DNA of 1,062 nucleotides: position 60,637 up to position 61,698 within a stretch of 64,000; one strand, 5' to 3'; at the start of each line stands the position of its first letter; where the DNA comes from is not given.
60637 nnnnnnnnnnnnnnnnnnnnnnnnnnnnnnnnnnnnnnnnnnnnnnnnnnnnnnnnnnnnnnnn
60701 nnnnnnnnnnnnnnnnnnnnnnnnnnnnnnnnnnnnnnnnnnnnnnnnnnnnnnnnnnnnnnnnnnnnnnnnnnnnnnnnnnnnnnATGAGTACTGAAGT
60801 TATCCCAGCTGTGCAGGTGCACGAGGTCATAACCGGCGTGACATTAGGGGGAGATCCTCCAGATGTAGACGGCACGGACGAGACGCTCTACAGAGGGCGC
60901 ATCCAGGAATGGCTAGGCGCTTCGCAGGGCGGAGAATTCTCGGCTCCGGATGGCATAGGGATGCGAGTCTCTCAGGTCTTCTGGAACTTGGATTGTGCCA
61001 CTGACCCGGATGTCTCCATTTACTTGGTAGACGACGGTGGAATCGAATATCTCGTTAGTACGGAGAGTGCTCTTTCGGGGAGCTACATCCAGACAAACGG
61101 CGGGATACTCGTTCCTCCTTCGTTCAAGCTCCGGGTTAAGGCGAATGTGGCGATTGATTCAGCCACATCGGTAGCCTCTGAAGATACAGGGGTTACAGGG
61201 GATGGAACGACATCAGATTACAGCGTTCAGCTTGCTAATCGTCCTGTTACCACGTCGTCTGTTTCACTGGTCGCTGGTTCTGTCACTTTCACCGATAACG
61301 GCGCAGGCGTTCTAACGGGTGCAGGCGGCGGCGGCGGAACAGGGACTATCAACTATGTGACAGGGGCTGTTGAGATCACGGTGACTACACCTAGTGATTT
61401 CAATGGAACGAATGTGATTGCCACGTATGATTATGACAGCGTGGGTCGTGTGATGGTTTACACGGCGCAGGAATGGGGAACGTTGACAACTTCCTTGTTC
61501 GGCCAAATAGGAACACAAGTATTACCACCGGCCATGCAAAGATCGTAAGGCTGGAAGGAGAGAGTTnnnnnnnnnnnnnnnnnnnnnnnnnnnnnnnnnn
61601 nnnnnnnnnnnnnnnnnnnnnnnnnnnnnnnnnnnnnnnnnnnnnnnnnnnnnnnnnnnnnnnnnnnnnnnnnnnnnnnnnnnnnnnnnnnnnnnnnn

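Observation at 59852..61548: Free-standing triple-HTH + PD-(D/E)xK endonuclease gene inserted between tail sheath and a sheath-domain paralog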

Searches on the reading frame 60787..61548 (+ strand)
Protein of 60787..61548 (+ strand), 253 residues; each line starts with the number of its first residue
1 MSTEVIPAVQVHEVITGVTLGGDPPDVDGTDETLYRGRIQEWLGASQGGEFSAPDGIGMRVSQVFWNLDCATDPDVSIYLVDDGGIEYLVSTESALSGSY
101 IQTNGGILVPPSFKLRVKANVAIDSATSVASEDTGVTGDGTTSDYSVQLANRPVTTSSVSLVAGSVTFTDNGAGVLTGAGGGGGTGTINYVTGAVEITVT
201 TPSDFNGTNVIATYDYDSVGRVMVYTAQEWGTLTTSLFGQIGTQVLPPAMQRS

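Call 3: search_protein_families(library=pfam, proteins=[window:60787-61548:+], max_evalue=0.1)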
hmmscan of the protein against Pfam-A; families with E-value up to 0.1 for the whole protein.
window:60787-61548:+ (253 aa): 0 families

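Call 4: search_protein_families(library=phrogs, proteins=[window:60787-61548:+], max_evalue=0.01)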
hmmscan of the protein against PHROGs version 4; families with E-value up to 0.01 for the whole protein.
window:60787-61548:+ (253 aa): 1 family
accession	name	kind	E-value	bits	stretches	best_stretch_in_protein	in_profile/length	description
phrog_6128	-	unknown function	1.7e-07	30.4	1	115-215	360-462/1200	-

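Call 16: list_cluster_members(proteins=[P0001, window:60787-61548:+, window:56981-59842:+])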
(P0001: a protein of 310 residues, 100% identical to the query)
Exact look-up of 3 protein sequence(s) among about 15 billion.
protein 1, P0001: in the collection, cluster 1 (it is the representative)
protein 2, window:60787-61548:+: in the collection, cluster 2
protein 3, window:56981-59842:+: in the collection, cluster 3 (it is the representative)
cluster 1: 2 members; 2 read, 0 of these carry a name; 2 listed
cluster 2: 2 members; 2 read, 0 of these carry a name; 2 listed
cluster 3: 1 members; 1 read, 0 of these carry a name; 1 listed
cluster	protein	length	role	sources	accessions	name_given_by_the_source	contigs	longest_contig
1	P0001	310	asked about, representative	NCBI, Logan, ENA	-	-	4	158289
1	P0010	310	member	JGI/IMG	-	-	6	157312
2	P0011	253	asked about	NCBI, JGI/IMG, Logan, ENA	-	-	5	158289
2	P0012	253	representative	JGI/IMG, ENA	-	-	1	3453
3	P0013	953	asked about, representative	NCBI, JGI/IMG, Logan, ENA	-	-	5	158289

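Call 41: find_homologous_proteins(query=window:60787-61548:+)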
Query window:60787-61548:+ (253 aa): 30 proteins with E <= 0.001 among 2221 candidates.
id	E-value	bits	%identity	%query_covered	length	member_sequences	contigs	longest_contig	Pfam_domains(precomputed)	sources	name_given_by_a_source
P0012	8.6e-157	538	99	100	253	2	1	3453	-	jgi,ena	-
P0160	2.9e-140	484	88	100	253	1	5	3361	-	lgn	-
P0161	1.7e-123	429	78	100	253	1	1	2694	-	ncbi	-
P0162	2.4e-95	337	62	100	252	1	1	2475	-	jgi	-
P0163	7.2e-85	303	59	100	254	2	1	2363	-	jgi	-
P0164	2.6e-84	301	58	100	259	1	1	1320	-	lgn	-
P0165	6.7e-84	299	58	100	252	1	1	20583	-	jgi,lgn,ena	-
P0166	1.8e-82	295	57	100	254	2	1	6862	-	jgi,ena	-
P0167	2.0e-82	295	57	100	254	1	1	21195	-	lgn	-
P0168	5.7e-82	293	57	100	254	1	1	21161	-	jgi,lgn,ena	-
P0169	9.5e-82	292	56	100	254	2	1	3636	-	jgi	jgi:hypothetical protein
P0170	4.2e-81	290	56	99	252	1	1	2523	-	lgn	-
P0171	1.5e-80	289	56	100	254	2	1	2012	-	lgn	-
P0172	2.8e-80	288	55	100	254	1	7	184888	-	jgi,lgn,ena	-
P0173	7.0e-80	286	57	98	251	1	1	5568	-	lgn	-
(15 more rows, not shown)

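Call 42: find_encoding_contigs(protein=P0160, flank=5000, max_places=5)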
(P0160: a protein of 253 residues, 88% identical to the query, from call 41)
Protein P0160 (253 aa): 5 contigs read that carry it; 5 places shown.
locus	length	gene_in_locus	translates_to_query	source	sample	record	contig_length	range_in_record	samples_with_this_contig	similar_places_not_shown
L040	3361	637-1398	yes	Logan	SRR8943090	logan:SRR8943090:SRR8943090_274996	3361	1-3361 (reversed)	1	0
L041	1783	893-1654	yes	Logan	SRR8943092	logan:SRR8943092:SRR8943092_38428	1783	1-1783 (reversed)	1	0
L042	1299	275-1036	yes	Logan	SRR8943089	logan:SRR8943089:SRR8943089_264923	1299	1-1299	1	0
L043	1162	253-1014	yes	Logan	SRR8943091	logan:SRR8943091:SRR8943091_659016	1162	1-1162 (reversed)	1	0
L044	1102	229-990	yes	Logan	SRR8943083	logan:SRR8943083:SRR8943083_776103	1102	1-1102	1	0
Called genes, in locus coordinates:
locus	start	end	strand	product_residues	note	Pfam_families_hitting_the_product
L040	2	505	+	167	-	?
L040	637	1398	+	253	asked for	-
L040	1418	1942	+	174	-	PF06841:Phage_T4_gp19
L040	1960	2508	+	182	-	PF06841:Phage_T4_gp19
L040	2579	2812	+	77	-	-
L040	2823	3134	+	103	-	-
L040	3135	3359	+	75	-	?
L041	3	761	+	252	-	?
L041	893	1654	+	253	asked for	-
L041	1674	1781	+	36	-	?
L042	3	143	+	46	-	?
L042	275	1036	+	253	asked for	-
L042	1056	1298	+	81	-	?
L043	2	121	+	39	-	?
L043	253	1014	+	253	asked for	-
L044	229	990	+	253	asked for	-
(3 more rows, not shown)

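Call 43: find_encoding_contigs(protein=P0161, flank=5000, max_places=3)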
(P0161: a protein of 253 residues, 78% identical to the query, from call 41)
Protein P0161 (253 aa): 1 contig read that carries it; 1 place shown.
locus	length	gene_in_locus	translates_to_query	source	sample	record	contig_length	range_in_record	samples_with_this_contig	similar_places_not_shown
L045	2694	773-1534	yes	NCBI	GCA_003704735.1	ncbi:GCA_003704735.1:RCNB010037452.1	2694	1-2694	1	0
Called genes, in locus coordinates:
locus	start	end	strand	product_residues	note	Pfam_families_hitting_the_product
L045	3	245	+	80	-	?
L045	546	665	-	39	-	-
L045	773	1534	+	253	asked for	-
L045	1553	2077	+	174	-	PF06841:Phage_T4_gp19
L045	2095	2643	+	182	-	PF06841:Phage_T4_gp19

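Call 44: find_encoding_contigs(protein=P0162, flank=5000, max_places=3)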
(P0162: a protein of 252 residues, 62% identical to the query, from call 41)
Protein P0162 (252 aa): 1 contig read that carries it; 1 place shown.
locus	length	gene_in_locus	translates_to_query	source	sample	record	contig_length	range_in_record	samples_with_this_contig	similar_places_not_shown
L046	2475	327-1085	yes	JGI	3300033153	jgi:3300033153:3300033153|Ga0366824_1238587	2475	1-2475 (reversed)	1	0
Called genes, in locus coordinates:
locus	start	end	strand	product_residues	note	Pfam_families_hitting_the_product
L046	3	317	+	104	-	?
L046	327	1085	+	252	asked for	-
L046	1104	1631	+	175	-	PF06841:Phage_T4_gp19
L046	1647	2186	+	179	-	PF06841:Phage_T4_gp19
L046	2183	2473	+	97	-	?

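Call 68: predict_structure(alignment_id=A8)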
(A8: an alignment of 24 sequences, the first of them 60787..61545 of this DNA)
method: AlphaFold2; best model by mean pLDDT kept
length: 253 residues; sequences in the alignment: 24
mean_pLDDT: 83.3   pTM: 0.67
mean pLDDT of the five models: 83.3, 82.3, 82.2, 81.1, 80.6
residues with pLDDT >= 90: 134; 70-90: 78; 50-70: 13; < 50: 28
segments of 3 or more residues with pLDDT < 50: 1-3, 230-253
pLDDT, mean of each block of 10 residues (from residue 1): 59 86 86 60 88 84 90 93 94 93 83 92 87 95 95 91 96 94 95 95 95 93 76 37 39 40
secondary structure, 60 per line:
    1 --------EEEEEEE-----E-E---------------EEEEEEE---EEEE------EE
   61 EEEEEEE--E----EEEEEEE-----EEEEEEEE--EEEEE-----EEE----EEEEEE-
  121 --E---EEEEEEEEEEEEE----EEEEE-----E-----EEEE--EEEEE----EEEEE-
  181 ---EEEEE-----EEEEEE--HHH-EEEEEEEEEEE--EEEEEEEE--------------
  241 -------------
elements in order: E9-15 E39-45 E49-52 E59-67 E75-81 E87-94 E97-101 E107-109 E114-119 E127-139 E144-148 E160-163 E166-170 E175-179 E184-188 E194-199 E206-216 E219-226

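Call 70: fold_search(model_id=the predicted structure, library=pdb)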
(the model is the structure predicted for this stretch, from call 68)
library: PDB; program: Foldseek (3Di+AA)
matches with E <= 10: 1243; with E <= 0.001: 0
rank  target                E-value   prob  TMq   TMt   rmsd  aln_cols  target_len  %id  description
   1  9ukm_A                1.1e-02  0.90  0.26  0.16  26.1       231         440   13  Cryo-EM structure of bacteriophage P1 head (released 2025-10-22)
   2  9g8h_A                1.7e-02  0.44  0.21  0.10  18.0       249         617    9  Crystal structure of a galactose oxidase in complex with galactose (released 2025-08-06)
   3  9g43_A                2.8e-02  0.51  0.19  0.08  13.8       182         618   10  Crystal structure of a galactose oxidase from Pseudoarthrobacter siccitolerans (released 2025-07-23)
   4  9occ_E                2.8e-02  0.07  0.11  0.06  24.8       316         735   14  Sf11 bacteriophage tail (released 2025-11-12)
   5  8iyk_F                3.6e-02  0.41  0.20  0.07  19.7       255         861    9  Tail tip conformation 1 of phage lambda tail (released 2023-10-18)
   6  3wnl_A                4.4e-02  0.11  0.15  0.07  20.4       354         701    9  D308A mutant of Bacillus circulans T-3040 cycloisomaltooligosaccharide glucanotransferase complexed with isomaltohexao (released 2014-02-05)
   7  3ida                  5.1e-02  0.10  0.14  0.08  22.0       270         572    6  Thermostable Cocaine Esterase with mutations L169K and G173Q, bound to DTT adduct (released 2010-03-02)
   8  3mll                  5.1e-02  0.09  0.13  0.12  18.9       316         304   11  Reduced (Cu+) peptidylglycine alpha-hydroxylating monooxygenase (PHM) with bound azide (released 2011-03-02)
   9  6i56_B                5.6e-02  0.21  0.20  0.18  24.3       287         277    7  Crystal structure of PBSX exported protein XepA (released 2019-11-20)
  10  7vrn_A                6.6e-02  0.08  0.14  0.09  26.4       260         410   10  Structure of infectious bursal disease virus Gt strain (released 2022-03-30)
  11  1rgs                  6.9e-02  0.12  0.13  0.12  15.3       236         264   10  REGULATORY SUBUNIT OF CAMP DEPENDENT PROTEIN KINASE (released 1996-12-07)
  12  3puh_A                6.9e-02  0.08  0.13  0.07  21.9       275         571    7  Cocaine Esterase, wild-type biologically active dimer (released 2011-09-21)
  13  5x7o_A                7.3e-02  0.20  0.21  0.06  19.9       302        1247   14  Crystal structure of Paenibacillus sp. 598K alpha-1,6-glucosyltransferase (released 2017-07-26)
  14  4lo7_E                7.3e-02  0.11  0.16  0.17  18.8       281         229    8  HA70(D3)-HA17-HA33 (released 2013-10-30)
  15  4lo7_A                7.3e-02  0.10  0.16  0.17  18.8       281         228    8  HA70(D3)-HA17-HA33 (released 2013-10-30)
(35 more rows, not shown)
